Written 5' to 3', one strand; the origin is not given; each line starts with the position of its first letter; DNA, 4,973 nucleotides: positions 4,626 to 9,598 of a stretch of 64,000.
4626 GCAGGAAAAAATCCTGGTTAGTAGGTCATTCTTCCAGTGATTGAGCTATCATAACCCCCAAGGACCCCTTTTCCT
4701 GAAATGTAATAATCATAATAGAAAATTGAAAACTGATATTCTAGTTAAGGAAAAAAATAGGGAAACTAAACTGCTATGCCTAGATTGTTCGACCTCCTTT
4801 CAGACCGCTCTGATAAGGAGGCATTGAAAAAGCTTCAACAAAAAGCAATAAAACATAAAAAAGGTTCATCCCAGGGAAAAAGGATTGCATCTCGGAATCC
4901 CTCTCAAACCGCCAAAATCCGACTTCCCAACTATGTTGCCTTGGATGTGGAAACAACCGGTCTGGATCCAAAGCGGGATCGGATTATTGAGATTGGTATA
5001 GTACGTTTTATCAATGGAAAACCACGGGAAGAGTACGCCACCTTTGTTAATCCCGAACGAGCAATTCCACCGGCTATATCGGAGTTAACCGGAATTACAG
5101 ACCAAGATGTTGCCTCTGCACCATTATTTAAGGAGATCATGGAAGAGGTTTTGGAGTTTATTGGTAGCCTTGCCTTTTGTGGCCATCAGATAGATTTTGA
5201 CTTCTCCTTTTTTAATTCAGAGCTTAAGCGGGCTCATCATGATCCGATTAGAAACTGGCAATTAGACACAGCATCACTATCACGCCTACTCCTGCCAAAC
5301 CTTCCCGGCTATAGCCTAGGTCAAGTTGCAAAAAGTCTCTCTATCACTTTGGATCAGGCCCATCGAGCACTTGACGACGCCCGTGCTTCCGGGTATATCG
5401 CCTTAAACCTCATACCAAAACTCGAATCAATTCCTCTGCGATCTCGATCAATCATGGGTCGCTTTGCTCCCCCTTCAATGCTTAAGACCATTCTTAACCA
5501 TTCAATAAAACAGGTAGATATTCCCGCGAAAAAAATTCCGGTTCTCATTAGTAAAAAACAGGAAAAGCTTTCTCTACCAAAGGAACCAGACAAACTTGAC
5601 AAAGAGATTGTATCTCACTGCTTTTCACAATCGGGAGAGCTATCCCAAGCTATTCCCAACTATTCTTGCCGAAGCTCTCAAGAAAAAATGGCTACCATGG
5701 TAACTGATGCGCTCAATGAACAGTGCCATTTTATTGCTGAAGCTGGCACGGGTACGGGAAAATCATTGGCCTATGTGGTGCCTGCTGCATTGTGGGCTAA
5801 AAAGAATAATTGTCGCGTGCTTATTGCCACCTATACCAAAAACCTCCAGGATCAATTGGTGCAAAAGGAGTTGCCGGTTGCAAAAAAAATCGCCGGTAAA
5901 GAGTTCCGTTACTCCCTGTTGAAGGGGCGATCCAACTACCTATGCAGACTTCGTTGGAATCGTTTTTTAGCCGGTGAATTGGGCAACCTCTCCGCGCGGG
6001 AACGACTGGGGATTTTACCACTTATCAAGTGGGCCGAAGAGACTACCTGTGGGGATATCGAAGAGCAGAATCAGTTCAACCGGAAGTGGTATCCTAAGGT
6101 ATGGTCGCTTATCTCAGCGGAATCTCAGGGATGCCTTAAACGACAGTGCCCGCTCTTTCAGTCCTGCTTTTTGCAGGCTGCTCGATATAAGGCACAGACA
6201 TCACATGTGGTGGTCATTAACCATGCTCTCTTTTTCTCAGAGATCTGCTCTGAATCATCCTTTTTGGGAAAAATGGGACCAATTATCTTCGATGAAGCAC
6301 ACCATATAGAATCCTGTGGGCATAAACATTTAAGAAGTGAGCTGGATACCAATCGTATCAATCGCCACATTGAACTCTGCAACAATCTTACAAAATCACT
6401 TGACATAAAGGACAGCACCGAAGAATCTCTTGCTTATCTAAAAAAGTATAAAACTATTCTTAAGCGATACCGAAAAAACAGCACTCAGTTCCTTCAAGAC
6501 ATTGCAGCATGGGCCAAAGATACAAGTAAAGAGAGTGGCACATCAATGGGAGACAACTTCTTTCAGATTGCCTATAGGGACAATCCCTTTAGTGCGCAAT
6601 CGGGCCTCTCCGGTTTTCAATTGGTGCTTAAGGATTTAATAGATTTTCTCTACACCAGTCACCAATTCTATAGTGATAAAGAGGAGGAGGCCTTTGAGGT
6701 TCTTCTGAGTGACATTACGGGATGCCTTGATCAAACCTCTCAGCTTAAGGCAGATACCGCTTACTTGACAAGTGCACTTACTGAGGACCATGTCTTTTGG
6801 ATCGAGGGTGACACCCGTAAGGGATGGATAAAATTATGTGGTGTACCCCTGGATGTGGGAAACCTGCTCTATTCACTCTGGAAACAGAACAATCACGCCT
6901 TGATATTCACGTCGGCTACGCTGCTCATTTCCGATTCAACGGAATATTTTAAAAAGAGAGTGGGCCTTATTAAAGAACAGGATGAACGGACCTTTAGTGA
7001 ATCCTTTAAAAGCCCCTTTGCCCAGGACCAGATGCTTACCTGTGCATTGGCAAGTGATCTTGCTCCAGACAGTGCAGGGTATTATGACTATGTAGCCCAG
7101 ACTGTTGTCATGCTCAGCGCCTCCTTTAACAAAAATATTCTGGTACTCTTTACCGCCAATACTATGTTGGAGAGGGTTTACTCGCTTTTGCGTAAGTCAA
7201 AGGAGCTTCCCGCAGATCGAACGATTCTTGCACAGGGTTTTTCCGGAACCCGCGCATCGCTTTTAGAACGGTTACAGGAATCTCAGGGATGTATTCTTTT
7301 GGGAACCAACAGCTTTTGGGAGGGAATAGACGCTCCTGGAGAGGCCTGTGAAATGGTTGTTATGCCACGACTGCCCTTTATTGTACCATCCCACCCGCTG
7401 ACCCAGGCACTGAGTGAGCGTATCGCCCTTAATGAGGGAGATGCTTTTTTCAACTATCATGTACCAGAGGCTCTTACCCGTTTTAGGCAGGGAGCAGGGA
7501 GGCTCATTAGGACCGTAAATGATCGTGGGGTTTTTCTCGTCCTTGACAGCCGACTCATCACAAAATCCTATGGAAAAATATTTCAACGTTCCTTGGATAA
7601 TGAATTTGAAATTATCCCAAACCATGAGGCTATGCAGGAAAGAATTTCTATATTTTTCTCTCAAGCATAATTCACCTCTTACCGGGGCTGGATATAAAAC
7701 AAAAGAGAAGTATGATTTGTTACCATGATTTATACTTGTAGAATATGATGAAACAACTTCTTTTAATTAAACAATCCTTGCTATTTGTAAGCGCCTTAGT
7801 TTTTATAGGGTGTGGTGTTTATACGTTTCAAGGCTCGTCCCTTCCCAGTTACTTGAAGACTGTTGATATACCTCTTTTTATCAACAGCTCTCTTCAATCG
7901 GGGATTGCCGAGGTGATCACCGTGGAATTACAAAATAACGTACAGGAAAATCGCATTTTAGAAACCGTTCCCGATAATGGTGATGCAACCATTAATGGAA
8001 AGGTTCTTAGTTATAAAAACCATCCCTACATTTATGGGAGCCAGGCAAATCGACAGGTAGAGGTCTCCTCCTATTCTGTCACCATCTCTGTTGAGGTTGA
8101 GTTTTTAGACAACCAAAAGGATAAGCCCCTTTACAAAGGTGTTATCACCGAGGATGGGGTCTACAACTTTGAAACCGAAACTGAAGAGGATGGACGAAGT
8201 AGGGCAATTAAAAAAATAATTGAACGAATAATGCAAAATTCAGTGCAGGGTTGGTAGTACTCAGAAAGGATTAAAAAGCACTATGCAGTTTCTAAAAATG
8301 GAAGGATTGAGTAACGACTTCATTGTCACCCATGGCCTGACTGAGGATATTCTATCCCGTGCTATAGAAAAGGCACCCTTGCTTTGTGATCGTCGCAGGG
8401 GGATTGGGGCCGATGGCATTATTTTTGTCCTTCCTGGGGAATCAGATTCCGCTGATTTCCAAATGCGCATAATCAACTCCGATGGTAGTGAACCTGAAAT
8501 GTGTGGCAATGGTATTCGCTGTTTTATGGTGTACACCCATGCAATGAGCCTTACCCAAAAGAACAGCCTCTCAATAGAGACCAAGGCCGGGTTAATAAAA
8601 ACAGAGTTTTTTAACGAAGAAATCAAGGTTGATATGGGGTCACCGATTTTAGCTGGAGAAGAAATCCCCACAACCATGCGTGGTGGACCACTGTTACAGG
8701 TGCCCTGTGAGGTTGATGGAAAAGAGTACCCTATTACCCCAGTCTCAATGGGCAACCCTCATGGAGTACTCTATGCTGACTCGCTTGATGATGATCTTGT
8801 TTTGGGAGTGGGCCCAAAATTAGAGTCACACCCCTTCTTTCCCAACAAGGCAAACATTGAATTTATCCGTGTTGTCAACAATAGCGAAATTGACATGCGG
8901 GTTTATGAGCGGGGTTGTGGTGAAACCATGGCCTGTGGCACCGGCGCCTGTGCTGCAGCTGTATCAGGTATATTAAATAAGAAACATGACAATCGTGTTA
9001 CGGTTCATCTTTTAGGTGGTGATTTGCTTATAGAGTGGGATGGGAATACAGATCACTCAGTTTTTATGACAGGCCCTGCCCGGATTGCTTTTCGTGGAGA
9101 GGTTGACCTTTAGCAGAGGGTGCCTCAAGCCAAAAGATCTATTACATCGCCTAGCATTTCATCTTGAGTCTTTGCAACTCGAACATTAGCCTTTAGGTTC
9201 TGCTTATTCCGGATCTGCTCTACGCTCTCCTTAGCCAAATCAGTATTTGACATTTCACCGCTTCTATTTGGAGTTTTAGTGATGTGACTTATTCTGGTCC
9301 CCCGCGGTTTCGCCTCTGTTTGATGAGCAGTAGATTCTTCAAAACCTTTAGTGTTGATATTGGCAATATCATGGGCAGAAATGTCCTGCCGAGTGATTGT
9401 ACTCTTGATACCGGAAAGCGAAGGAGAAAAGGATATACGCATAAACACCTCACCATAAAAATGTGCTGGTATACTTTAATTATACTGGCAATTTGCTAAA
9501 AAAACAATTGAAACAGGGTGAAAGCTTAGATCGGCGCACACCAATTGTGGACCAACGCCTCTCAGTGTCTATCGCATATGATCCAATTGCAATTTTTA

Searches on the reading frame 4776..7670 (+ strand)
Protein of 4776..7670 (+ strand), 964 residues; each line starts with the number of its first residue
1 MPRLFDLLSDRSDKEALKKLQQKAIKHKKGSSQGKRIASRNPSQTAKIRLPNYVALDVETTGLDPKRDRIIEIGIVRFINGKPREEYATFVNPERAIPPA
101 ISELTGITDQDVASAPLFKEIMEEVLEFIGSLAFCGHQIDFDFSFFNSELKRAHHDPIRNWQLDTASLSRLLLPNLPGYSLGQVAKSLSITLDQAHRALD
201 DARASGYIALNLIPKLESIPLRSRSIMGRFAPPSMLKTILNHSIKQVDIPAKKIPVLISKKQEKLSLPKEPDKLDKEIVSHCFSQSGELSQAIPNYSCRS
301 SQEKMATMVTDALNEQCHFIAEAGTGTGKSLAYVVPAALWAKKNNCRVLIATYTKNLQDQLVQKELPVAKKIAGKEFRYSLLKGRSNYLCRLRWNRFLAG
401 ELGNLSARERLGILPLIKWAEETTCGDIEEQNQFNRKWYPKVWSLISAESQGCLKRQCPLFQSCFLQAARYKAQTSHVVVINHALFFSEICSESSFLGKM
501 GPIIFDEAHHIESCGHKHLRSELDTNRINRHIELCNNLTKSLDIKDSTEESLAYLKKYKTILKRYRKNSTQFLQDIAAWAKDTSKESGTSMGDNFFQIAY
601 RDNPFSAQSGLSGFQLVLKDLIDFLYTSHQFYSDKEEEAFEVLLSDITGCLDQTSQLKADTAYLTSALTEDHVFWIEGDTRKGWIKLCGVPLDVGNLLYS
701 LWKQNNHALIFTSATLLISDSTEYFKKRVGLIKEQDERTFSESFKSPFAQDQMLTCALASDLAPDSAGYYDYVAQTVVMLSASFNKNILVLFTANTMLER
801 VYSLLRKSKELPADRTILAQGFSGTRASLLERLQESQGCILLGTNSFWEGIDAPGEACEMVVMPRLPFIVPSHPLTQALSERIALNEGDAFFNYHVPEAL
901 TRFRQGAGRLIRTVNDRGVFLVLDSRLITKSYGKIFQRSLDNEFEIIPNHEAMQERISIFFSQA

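Call 7: search_protein_families(library=pfam, proteins=[window:4776-7670:+], max_evalue=0.01)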
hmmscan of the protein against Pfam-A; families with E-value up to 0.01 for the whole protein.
window:4776-7670:+ (964 aa): 7 families
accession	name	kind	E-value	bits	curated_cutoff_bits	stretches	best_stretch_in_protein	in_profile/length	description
PF13307.12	Helicase_C_2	-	2.3e-37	129.1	25.3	1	780-942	4-169/170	Helicase C-terminal domain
PF00929.31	RNase_T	-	3.4e-35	122.4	24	1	54-208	1-163/164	Exonuclease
PF00270.35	DEAD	-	3.6e-10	40.3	26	1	310-371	9-71/167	DEAD/DEAH box helicase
PF04851.21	ResIII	-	6.7e-08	33.1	22.5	1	296-365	2-73/164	Type III restriction enzyme, res subunit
PF13482.12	RNase_H_2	-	0.00024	21.5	22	1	56-193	3-118/165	RNase_H superfamily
PF06733.21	DEAD_2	-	0.0045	17.1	21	0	433-526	81-170/172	DEAD_2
PF00271.37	Helicase_C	-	0.0065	17.1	23.5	0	780-869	10-95/110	Helicase conserved C-terminal domain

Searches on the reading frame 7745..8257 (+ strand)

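Call 7: search_protein_families(library=pfam, proteins=[window:7745-8257:+], max_evalue=0.01)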
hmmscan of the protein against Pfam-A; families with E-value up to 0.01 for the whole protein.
window:7745-8257:+ (170 aa): 2 families
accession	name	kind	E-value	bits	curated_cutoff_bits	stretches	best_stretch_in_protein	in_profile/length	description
PF04390.17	LptE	-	4.9e-11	43.8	23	1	37-164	1-116/118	Lipopolysaccharide-assembly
PF13590.11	DUF4136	-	0.00027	21.8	32.8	1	70-165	74-149/152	Domain of unknown function (DUF4136)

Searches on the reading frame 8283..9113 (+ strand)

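Call 7: search_protein_families(library=pfam, proteins=[window:8283-9113:+], max_evalue=0.01)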
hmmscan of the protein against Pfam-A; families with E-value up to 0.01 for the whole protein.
window:8283-9113:+ (276 aa): 1 family
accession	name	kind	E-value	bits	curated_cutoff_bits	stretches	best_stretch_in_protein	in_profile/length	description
PF01678.24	DAP_epimerase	-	9.9e-64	213.3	34.7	2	154-267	3-119/121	Diaminopimelate epimerase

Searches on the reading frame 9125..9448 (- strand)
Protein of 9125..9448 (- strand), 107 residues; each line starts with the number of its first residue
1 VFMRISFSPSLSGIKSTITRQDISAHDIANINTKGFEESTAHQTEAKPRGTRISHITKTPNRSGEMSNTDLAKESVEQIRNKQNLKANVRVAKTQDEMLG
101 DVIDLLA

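Call 7: search_protein_families(library=pfam, proteins=[window:9125-9448:-], max_evalue=0.01)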
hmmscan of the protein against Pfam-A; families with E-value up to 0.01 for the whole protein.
window:9125-9448:- (107 aa): 1 family
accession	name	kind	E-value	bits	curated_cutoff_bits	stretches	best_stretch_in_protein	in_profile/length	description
PF06429.18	Flg_bbr_C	-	2.1e-06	27.6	23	1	65-105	6-46/46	Flagellar basal body rod FlgEFG protein C-terminal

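Call 14: find_encoding_contigs(protein=window:9125-9442:-, flank=10000, max_places=10)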
Protein window:9125-9442:- (105 aa): 1 contig read that carries it; 1 place shown.
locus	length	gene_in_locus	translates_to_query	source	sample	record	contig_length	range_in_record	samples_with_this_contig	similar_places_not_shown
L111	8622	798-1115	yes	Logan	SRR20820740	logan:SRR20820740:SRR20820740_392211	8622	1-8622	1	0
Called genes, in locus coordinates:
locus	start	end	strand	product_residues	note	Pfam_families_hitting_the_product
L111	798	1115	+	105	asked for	PF06429:Flg_bbr_C (weak)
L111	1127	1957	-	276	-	PF01678:DAP_epimerase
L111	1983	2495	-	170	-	PF04390:LptE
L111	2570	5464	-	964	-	PF00929:RNase_T, PF00270:DEAD (weak), PF04851:ResIII (faint), PF13307:Helicase_C_2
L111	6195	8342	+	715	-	PF23139:OB_YrrC, PF14520:HHH_5 (weak), PF14490:HHH_RecD2, PF13086:AAA_11 (faint), PF13245:AAA_19, PF13604:AAA_30, PF18335:SH3_13, PF13538:UvrD_C_2, +2 more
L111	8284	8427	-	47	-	-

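Call 15: find_homologous_proteins(query=window:9125-9442:-, max_evalue=0.001)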
Query window:9125-9442:- (105 aa): 7 proteins with E <= 0.001 among 8 candidates.
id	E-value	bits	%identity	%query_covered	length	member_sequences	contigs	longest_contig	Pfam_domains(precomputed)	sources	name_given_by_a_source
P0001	1.8e-59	215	100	100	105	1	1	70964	PF06429.19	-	-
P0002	2.7e-28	116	57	100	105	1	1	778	-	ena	-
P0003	3.2e-27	112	53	93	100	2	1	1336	-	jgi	jgi:flagellar basal-body rod protein FlgC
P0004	1.1e-25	107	50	100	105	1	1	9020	PF06429.19,PF00460.26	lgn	-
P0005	1.7e-24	104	61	95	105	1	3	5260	PF06429.19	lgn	-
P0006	1.1e-22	98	52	100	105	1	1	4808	PF00460.26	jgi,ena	jgi:flagellar basal body rod protein FlgG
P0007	4.3e-22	96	52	100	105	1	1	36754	-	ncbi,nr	ncbi:MAG: hypothetical protein JW863_21250 [Chitinispirillaceae bacterium]|nr:hypothetical protein [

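Call 17: find_encoding_contigs(protein=P0007, flank=6000, max_places=3)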
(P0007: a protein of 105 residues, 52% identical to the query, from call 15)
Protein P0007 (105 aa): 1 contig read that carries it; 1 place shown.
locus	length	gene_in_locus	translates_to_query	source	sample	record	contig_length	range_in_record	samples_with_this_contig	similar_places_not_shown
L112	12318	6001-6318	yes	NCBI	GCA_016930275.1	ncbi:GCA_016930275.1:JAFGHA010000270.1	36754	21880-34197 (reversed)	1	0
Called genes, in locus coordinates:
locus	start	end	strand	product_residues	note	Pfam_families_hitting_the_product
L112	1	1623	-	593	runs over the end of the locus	PF13432:TPR_16 (faint), PF04348:LppC (weak), PF13433:Peripla_BP_5, PF13458:Peripla_BP_6, PF01094:ANF_receptor (faint)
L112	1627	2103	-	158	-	PF02577:BFN_dom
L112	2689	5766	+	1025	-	PF20966:MASE6 (weak), PF00989:PAS, PF08448:PAS_4, PF00512:HisKA, PF02518:HATPase_c, PF00072:Response_reg, PF01627:Hpt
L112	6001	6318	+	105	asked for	-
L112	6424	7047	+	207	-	-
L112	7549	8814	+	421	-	PF01551:Peptidase_M23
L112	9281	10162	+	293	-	-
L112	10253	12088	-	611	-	PF13620:CarboxypepD_reg (weak), PF13715:CarbopepD_reg_2 (faint), PF12690:BsuPI (weak)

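Call 18: find_encoding_contigs(protein=P0004, flank=6000, max_places=3)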
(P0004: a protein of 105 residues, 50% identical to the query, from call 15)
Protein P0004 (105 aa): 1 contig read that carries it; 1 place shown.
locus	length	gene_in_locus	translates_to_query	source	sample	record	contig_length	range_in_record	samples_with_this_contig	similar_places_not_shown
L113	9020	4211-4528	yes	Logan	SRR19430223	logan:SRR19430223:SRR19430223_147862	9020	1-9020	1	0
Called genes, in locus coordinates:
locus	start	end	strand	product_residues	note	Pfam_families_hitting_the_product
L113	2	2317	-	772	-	?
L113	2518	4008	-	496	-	PF00224:PK, PF02887:PK_C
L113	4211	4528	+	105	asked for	PF00460:Flg_bb_rod (faint), PF06429:Flg_bbr_C (weak)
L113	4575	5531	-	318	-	-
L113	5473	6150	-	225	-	PF03734:YkuD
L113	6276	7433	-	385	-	PF03734:YkuD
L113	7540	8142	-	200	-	-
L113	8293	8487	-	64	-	-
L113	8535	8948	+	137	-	-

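Call 19: find_encoding_contigs(protein=P0005, flank=6000, max_places=3)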
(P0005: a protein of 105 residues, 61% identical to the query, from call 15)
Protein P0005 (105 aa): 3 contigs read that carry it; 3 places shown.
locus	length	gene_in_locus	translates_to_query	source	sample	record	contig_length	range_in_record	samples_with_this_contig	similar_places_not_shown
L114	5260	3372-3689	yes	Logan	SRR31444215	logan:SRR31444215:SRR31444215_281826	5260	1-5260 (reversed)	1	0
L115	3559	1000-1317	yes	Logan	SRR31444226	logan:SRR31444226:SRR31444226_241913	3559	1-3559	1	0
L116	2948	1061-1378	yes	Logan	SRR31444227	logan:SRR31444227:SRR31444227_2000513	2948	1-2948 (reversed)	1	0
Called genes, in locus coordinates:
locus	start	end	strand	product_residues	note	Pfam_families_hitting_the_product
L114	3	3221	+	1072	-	?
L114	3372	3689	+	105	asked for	PF06429:Flg_bbr_C (weak)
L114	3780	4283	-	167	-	PF04390:LptE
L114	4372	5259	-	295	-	?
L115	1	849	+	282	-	?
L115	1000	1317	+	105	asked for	PF06429:Flg_bbr_C (weak)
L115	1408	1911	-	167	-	PF04390:LptE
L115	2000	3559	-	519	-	?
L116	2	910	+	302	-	?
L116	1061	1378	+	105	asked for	PF06429:Flg_bbr_C (weak)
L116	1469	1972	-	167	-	PF04390:LptE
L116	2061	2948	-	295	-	?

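Call 20: find_encoding_contigs(protein=P0006, flank=6000, max_places=3)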
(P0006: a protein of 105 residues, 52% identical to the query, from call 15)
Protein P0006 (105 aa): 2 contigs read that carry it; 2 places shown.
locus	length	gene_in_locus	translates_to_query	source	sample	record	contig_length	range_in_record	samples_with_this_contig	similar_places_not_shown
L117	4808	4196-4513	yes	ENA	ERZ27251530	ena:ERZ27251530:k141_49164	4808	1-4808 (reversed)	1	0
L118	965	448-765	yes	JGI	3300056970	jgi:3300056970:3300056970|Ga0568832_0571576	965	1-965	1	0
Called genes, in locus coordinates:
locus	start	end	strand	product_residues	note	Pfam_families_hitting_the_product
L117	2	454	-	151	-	?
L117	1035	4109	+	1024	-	PF20966:MASE6 (weak), PF00989:PAS, PF08448:PAS_4, PF00512:HisKA, PF02518:HATPase_c, PF00072:Response_reg, PF01627:Hpt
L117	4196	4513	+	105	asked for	PF00460:Flg_bb_rod (weak)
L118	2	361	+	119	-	?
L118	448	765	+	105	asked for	PF00460:Flg_bb_rod (weak)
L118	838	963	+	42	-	?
